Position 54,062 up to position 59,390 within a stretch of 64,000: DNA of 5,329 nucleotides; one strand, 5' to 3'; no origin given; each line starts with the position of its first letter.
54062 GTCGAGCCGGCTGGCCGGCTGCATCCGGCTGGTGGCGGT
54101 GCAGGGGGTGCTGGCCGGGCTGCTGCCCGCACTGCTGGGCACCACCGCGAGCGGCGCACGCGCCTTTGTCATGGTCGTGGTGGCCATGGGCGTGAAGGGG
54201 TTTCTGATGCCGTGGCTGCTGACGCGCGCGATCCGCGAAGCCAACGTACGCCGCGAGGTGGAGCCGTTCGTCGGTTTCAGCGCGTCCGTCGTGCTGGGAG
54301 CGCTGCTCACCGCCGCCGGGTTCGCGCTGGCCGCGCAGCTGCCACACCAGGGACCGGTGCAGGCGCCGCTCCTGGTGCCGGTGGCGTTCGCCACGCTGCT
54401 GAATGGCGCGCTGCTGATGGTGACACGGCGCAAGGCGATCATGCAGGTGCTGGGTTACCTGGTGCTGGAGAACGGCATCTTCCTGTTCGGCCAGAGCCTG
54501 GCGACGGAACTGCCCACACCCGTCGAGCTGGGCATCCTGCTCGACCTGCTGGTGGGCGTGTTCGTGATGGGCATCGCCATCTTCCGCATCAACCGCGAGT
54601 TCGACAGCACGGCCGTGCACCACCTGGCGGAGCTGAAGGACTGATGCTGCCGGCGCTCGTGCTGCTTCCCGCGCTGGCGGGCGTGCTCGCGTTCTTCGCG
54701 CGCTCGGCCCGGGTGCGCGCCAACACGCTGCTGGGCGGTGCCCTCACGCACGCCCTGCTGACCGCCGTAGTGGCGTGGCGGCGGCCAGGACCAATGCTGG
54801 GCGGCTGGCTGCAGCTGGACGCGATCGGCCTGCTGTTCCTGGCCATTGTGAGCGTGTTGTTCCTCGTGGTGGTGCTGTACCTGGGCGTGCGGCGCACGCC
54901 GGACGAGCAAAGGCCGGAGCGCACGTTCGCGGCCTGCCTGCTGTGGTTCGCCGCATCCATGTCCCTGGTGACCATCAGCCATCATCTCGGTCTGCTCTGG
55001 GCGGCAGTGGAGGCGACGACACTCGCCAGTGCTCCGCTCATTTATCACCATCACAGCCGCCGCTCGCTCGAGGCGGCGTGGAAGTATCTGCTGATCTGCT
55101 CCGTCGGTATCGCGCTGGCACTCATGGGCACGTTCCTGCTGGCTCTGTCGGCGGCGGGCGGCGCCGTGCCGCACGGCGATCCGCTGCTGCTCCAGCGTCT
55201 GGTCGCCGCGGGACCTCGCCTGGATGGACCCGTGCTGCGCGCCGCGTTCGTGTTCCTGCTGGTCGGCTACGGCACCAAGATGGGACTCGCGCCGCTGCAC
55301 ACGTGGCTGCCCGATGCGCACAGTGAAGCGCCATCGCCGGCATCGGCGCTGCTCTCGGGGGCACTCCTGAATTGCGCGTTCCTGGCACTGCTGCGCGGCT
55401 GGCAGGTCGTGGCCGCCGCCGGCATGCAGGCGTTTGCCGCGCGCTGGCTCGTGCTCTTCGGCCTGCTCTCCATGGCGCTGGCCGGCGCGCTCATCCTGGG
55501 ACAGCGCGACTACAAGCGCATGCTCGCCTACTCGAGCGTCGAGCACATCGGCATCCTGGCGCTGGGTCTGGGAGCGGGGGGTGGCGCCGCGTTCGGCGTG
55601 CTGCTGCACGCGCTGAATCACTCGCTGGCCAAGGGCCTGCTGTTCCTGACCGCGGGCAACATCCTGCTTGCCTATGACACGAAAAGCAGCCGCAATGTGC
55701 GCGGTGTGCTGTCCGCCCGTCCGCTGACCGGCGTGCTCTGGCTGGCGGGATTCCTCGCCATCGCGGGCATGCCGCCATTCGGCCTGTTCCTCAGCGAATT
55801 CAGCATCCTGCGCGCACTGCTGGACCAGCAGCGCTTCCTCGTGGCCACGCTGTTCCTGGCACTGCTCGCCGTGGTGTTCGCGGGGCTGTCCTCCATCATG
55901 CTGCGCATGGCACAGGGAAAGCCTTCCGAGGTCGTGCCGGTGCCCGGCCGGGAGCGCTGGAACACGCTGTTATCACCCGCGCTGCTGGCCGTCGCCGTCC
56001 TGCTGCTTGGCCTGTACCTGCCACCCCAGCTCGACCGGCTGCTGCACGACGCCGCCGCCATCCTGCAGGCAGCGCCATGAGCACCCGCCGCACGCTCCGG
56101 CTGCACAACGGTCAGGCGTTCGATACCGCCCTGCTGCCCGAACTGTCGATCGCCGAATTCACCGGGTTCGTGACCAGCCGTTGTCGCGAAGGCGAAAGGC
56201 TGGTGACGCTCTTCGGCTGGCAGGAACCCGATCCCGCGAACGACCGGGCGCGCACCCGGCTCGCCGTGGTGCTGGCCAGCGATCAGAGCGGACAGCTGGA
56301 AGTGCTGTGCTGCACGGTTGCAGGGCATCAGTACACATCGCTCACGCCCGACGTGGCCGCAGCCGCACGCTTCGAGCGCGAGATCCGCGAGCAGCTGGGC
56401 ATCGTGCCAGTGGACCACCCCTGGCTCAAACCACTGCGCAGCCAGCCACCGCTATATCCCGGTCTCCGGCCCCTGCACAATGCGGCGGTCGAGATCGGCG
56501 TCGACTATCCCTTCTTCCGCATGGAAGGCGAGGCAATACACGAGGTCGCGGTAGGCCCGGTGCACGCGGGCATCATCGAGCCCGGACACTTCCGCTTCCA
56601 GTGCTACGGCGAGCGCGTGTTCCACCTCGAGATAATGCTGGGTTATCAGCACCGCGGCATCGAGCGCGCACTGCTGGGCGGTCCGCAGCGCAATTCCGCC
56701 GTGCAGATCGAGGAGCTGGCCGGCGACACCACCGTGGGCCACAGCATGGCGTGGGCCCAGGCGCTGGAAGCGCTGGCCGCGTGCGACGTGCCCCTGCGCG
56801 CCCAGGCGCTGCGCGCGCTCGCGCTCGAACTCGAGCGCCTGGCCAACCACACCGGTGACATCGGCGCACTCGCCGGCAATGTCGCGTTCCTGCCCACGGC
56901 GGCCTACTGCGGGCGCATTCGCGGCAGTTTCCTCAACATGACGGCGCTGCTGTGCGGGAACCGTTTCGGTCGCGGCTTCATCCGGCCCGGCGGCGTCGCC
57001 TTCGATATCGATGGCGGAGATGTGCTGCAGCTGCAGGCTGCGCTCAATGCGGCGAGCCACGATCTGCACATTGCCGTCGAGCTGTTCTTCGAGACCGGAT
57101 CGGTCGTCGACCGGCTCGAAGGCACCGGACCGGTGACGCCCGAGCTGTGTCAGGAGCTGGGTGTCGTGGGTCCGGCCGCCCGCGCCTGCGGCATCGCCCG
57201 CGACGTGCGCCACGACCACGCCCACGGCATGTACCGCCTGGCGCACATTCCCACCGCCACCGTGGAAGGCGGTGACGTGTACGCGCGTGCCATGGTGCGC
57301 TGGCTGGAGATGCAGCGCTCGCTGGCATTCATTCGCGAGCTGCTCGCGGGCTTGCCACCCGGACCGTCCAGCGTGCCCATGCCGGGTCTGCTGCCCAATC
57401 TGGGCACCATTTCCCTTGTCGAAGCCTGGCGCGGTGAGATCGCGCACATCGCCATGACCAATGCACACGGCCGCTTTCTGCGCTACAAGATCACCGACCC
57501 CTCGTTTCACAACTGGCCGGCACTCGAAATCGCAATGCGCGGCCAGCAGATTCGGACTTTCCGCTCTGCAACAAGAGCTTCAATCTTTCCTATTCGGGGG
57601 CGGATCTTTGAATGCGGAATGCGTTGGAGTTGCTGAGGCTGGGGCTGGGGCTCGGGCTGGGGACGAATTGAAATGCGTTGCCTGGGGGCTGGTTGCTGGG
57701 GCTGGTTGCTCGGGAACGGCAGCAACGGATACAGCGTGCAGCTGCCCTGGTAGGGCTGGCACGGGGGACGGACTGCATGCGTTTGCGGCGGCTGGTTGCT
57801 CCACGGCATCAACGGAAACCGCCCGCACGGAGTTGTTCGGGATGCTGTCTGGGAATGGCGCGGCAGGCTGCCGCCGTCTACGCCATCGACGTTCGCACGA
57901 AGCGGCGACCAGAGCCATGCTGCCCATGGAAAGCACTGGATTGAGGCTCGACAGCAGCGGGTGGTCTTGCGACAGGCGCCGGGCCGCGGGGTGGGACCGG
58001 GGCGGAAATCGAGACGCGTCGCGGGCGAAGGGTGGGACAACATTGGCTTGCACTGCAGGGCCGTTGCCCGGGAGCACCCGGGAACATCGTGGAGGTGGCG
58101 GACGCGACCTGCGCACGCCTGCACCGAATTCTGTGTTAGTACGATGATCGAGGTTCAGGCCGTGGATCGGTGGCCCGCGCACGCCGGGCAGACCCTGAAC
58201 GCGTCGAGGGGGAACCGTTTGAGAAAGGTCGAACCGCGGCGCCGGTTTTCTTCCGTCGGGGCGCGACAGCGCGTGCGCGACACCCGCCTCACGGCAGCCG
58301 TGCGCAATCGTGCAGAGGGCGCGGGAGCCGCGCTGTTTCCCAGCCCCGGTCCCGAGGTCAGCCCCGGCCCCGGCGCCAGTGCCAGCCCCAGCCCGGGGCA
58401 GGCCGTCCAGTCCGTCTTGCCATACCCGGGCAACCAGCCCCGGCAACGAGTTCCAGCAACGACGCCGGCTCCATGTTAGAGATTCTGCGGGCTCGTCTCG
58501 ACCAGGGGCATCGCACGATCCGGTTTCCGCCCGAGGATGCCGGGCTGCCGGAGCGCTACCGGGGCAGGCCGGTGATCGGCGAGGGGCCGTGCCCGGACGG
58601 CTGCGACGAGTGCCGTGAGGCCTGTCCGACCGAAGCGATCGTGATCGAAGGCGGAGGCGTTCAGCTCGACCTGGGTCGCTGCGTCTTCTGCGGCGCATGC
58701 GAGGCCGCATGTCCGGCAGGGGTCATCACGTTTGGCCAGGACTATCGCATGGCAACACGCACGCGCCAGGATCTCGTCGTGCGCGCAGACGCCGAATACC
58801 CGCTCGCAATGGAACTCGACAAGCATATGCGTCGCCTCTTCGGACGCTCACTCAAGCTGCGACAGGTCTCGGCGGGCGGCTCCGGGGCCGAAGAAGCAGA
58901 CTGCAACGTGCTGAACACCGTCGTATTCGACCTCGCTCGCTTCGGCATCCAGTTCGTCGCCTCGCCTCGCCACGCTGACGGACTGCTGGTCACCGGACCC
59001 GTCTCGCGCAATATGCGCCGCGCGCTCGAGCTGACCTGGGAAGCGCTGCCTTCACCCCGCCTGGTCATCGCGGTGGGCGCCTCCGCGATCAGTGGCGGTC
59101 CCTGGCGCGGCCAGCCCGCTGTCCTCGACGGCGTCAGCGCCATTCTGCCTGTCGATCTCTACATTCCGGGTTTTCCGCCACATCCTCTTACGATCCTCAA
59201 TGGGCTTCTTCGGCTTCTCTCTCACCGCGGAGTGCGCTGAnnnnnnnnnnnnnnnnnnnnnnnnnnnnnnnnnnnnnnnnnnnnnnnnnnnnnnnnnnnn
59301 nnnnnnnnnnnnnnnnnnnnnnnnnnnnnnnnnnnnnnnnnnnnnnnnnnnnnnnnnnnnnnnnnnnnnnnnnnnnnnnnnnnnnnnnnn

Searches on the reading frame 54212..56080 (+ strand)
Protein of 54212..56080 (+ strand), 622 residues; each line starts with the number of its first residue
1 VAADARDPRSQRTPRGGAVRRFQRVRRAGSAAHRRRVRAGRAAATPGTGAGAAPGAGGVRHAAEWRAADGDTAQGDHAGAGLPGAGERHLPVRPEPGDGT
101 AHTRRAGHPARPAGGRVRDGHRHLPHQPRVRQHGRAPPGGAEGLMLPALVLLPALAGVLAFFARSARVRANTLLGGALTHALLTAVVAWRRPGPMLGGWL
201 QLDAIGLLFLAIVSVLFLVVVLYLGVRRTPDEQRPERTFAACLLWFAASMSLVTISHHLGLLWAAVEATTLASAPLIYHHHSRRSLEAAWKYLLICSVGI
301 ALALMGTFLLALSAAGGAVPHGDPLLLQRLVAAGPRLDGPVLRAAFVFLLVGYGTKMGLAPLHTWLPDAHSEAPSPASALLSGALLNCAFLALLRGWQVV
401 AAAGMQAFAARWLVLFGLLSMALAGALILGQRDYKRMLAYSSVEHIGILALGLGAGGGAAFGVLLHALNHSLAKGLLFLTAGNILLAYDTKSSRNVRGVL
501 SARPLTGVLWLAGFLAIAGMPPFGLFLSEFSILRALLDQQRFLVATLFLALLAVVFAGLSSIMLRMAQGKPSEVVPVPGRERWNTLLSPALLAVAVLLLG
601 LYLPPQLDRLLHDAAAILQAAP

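Call 92: search_protein_families(library=pfam, proteins=[window:54212-56080:+], max_evalue=0.001)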
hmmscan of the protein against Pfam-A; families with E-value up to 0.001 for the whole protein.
window:54212-56080:+ (622 aa): 1 family
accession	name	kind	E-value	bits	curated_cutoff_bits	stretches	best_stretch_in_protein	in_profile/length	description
PF00361.26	Proton_antipo_M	-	5.7e-49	167.3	21.5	1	256-548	1-287/294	NADH:quinone oxidoreductase/Mrp antiporter, TM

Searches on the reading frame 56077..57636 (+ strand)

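Call 20: search_protein_families(library=pfam, proteins=[window:56077-57636:+], max_evalue=0.001)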
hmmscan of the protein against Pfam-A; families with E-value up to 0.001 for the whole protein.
window:56077-57636:+ (519 aa): 2 families
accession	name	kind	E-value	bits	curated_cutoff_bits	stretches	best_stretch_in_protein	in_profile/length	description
PF00346.24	Complex1_49kDa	-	1.2e-34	120.1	24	1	275-433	8-166/271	Respiratory-chain NADH dehydrogenase, 49 Kd subunit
PF00329.25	Complex1_30kDa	-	2.1e-05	25.5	22.5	1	40-120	24-103/124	Respiratory-chain NADH dehydrogenase, 30 Kd subunit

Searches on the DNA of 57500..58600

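Call 49: search_rna_families(source=window, start=57500, end=58600, threshold=evalue, max_evalue=1)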
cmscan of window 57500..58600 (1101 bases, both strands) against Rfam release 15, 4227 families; matches with E-value up to 1: 0.
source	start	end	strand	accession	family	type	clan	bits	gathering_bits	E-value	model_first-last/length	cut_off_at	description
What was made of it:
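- On Any Rfam RNA family: 0 hits at E<=1 for 57500-58600 (call 49).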

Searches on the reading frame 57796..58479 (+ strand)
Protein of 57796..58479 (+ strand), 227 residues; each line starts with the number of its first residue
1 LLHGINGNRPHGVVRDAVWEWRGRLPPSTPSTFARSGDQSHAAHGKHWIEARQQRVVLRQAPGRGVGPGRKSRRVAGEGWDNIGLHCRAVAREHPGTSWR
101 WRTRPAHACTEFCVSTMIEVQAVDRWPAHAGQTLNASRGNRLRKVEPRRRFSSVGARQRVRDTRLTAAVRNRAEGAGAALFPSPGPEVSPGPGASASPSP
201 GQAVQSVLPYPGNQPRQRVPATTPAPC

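Call 53: search_protein_families(library=pfam, proteins=[window:57796-58479:+], max_evalue=0.01)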
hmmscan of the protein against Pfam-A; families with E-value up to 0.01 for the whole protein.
window:57796-58479:+ (227 aa): 0 families

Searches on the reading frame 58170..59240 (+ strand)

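Call 20: search_protein_families(library=pfam, proteins=[window:58170-59240:+], max_evalue=0.001)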
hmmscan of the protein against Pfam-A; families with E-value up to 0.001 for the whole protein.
window:58170-59240:+ (356 aa): 7 families
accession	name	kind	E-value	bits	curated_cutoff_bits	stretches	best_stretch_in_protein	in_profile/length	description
PF01058.29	Oxidored_q6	-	5e-21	75.2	27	1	248-348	11-127/128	NADH ubiquinone oxidoreductase, 20 Kd subunit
PF00037.32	Fer4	-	3.4e-10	39.8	21.1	1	165-187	2-24/24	4Fe-4S binding domain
PF12838.12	Fer4_7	-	4.5e-08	33.9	27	1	144-185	4-52/52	4Fe-4S dicluster domain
PF13187.11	Fer4_9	-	9.6e-07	29.2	27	1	144-186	4-52/52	4Fe-4S dicluster domain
PF13484.11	Fer4_16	-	1.1e-06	29.8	30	0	170-199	1-29/66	4Fe-4S double cluster binding domain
PF13237.11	Fer4_10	-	6.4e-05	23.2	25.5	1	138-182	6-53/53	4Fe-4S dicluster domain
PF25160.1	LdpA_Fe-S-bd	-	9.4e-05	22.6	27.6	1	141-187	1-44/49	LdpA Fe-S cluster-binding domain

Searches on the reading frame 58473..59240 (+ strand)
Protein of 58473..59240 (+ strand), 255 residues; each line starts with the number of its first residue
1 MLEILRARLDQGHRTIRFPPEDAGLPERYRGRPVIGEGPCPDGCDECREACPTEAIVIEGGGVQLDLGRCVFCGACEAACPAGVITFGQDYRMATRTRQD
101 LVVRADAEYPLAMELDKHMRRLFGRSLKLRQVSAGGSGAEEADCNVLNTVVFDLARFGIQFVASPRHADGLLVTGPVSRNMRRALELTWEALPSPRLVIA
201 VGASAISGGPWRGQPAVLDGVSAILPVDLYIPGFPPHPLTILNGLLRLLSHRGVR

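Call 44: find_homologous_proteins(query=window:58473-59240:+)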
Query window:58473-59240:+ (255 aa): 8000 proteins with E <= 0.001 among 8000 candidates; the best 120 are listed.
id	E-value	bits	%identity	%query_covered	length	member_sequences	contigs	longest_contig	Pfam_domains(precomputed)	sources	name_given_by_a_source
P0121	4.2e-169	579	100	100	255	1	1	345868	PF00037.33,PF13484.12,PF12838.13,PF13237.12,PF01058.30,PF13187.12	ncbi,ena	-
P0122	7.4e-122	424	74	95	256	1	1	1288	PF12837.13,PF00037.33,PF13484.12,PF12838.13,PF13237.12,PF01058.30,PF13187.12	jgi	jgi:Ni,Fe-hydrogenase III small subunit/ferredoxin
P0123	3.6e-118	412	75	95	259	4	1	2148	PF00037.33,PF13484.12,PF12838.13,PF13237.12,PF01058.30,PF13187.12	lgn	-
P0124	1.5e-114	400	73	95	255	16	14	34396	PF14697.12,PF12797.13,PF12837.13,PF00037.33,PF13484.12,PF12838.13,PF25160.2,PF13237.12,PF01058.30,PF13187.12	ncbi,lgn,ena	-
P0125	7.8e-114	398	72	95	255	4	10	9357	PF14697.12,PF12797.13,PF12837.13,PF00037.33,PF13484.12,PF12838.13,PF25160.2,PF13237.12,PF01058.30,PF13187.12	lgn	-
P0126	2.2e-109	383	69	95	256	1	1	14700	PF12797.13,PF12837.13,PF00037.33,PF13484.12,PF12838.13,PF13237.12,PF01058.30,PF13187.12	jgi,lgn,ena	-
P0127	2.4e-106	373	67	98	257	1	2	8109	PF00037.33,PF13484.12,PF12838.13,PF13237.12,PF01058.30,PF13187.12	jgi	-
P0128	8.6e-106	371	67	98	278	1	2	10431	PF12837.13,PF00037.33,PF13484.12,PF12838.13,PF13237.12,PF01058.30,PF13187.12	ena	-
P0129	3.8e-105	369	67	95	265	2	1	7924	PF12837.13,PF00037.33,PF13484.12,PF12838.13,PF13237.12,PF01058.30,PF13187.12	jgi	-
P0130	4.3e-104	366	68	95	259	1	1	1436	PF12837.13,PF00037.33,PF13484.12,PF12838.13,PF13237.12,PF01058.30,PF13187.12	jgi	jgi:Ni,Fe-hydrogenase III small subunit/ferredoxin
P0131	4.6e-104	366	68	95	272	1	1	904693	PF12837.13,PF00037.33,PF13484.12,PF12838.13,PF13237.12,PF01058.30,PF13187.12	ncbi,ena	-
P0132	6.4e-104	365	67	95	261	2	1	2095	PF12837.13,PF00037.33,PF13484.12,PF12838.13,PF13237.12,PF01058.30,PF13187.12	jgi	jgi:Ni,Fe-hydrogenase III small subunit/ferredoxin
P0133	2.3e-103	363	65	95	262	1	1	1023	PF12797.13,PF12837.13,PF00037.33,PF13484.12,PF12838.13,PF13237.12,PF01058.30,PF13187.12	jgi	jgi:Ni,Fe-hydrogenase III small subunit/formate hydrogenlyase subunit 6/NADH:ubiquinone oxidoreducta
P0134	7.0e-103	362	63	95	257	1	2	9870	PF12797.13,PF12837.13,PF00037.33,PF13484.12,PF12838.13,PF13237.12,PF01058.30,PF13187.12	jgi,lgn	jgi:Ni,Fe-hydrogenase III small subunit/NAD-dependent dihydropyrimidine dehydrogenase PreA subunit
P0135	7.4e-103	362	66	98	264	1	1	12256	PF12837.13,PF13484.12,PF12838.13,PF13237.12,PF01058.30,PF13187.12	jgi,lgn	jgi:Ni,Fe-hydrogenase III small subunit/NAD-dependent dihydropyrimidine dehydrogenase PreA subunit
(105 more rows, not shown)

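Call 45: find_encoding_contigs(protein=P0124, flank=6000, max_places=3)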
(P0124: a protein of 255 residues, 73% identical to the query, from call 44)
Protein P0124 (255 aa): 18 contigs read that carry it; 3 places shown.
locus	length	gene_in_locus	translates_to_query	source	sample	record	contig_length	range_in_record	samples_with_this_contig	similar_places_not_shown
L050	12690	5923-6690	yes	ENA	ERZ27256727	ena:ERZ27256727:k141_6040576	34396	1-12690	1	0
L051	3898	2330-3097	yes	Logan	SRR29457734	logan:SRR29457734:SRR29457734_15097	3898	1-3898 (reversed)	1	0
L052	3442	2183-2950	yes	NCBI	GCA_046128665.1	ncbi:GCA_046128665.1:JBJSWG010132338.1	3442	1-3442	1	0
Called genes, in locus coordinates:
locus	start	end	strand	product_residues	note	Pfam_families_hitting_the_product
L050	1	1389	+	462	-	?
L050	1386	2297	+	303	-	PF00146:NADHdh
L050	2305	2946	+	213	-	-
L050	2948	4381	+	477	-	PF00361:Proton_antipo_M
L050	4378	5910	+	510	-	PF00346:Complex1_49kDa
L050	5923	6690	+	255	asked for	PF12797:Fer4_2 (faint), PF12837:Fer4_6 (faint), PF13237:Fer4_10, PF12838:Fer4_7, PF13187:Fer4_9, PF25160:LdpA_Fe-S-bd (weak), PF00037:Fer4 (weak), PF01058:Oxidored_q6, +2 more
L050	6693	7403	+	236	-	PF12728:HTH_17, PF00359:PTS_EIIA_2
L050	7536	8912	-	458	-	-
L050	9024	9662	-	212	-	PF04264:YceI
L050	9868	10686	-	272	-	PF11306:DUF3108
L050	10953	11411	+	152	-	PF00115:COX1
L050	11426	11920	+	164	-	PF13664:DUF4149, PF05425:CopD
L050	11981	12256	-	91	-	-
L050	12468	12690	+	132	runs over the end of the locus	-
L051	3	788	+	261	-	?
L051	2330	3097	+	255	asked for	PF12797:Fer4_2 (faint), PF12837:Fer4_6 (faint), PF13237:Fer4_10, PF12838:Fer4_7, PF13187:Fer4_9, PF25160:LdpA_Fe-S-bd (weak), PF00037:Fer4 (weak), PF01058:Oxidored_q6, +2 more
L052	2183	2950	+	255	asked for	PF12797:Fer4_2 (faint), PF12837:Fer4_6 (faint), PF13237:Fer4_10, PF12838:Fer4_7, PF13187:Fer4_9, PF25160:LdpA_Fe-S-bd (weak), PF00037:Fer4 (weak), PF01058:Oxidored_q6, +2 more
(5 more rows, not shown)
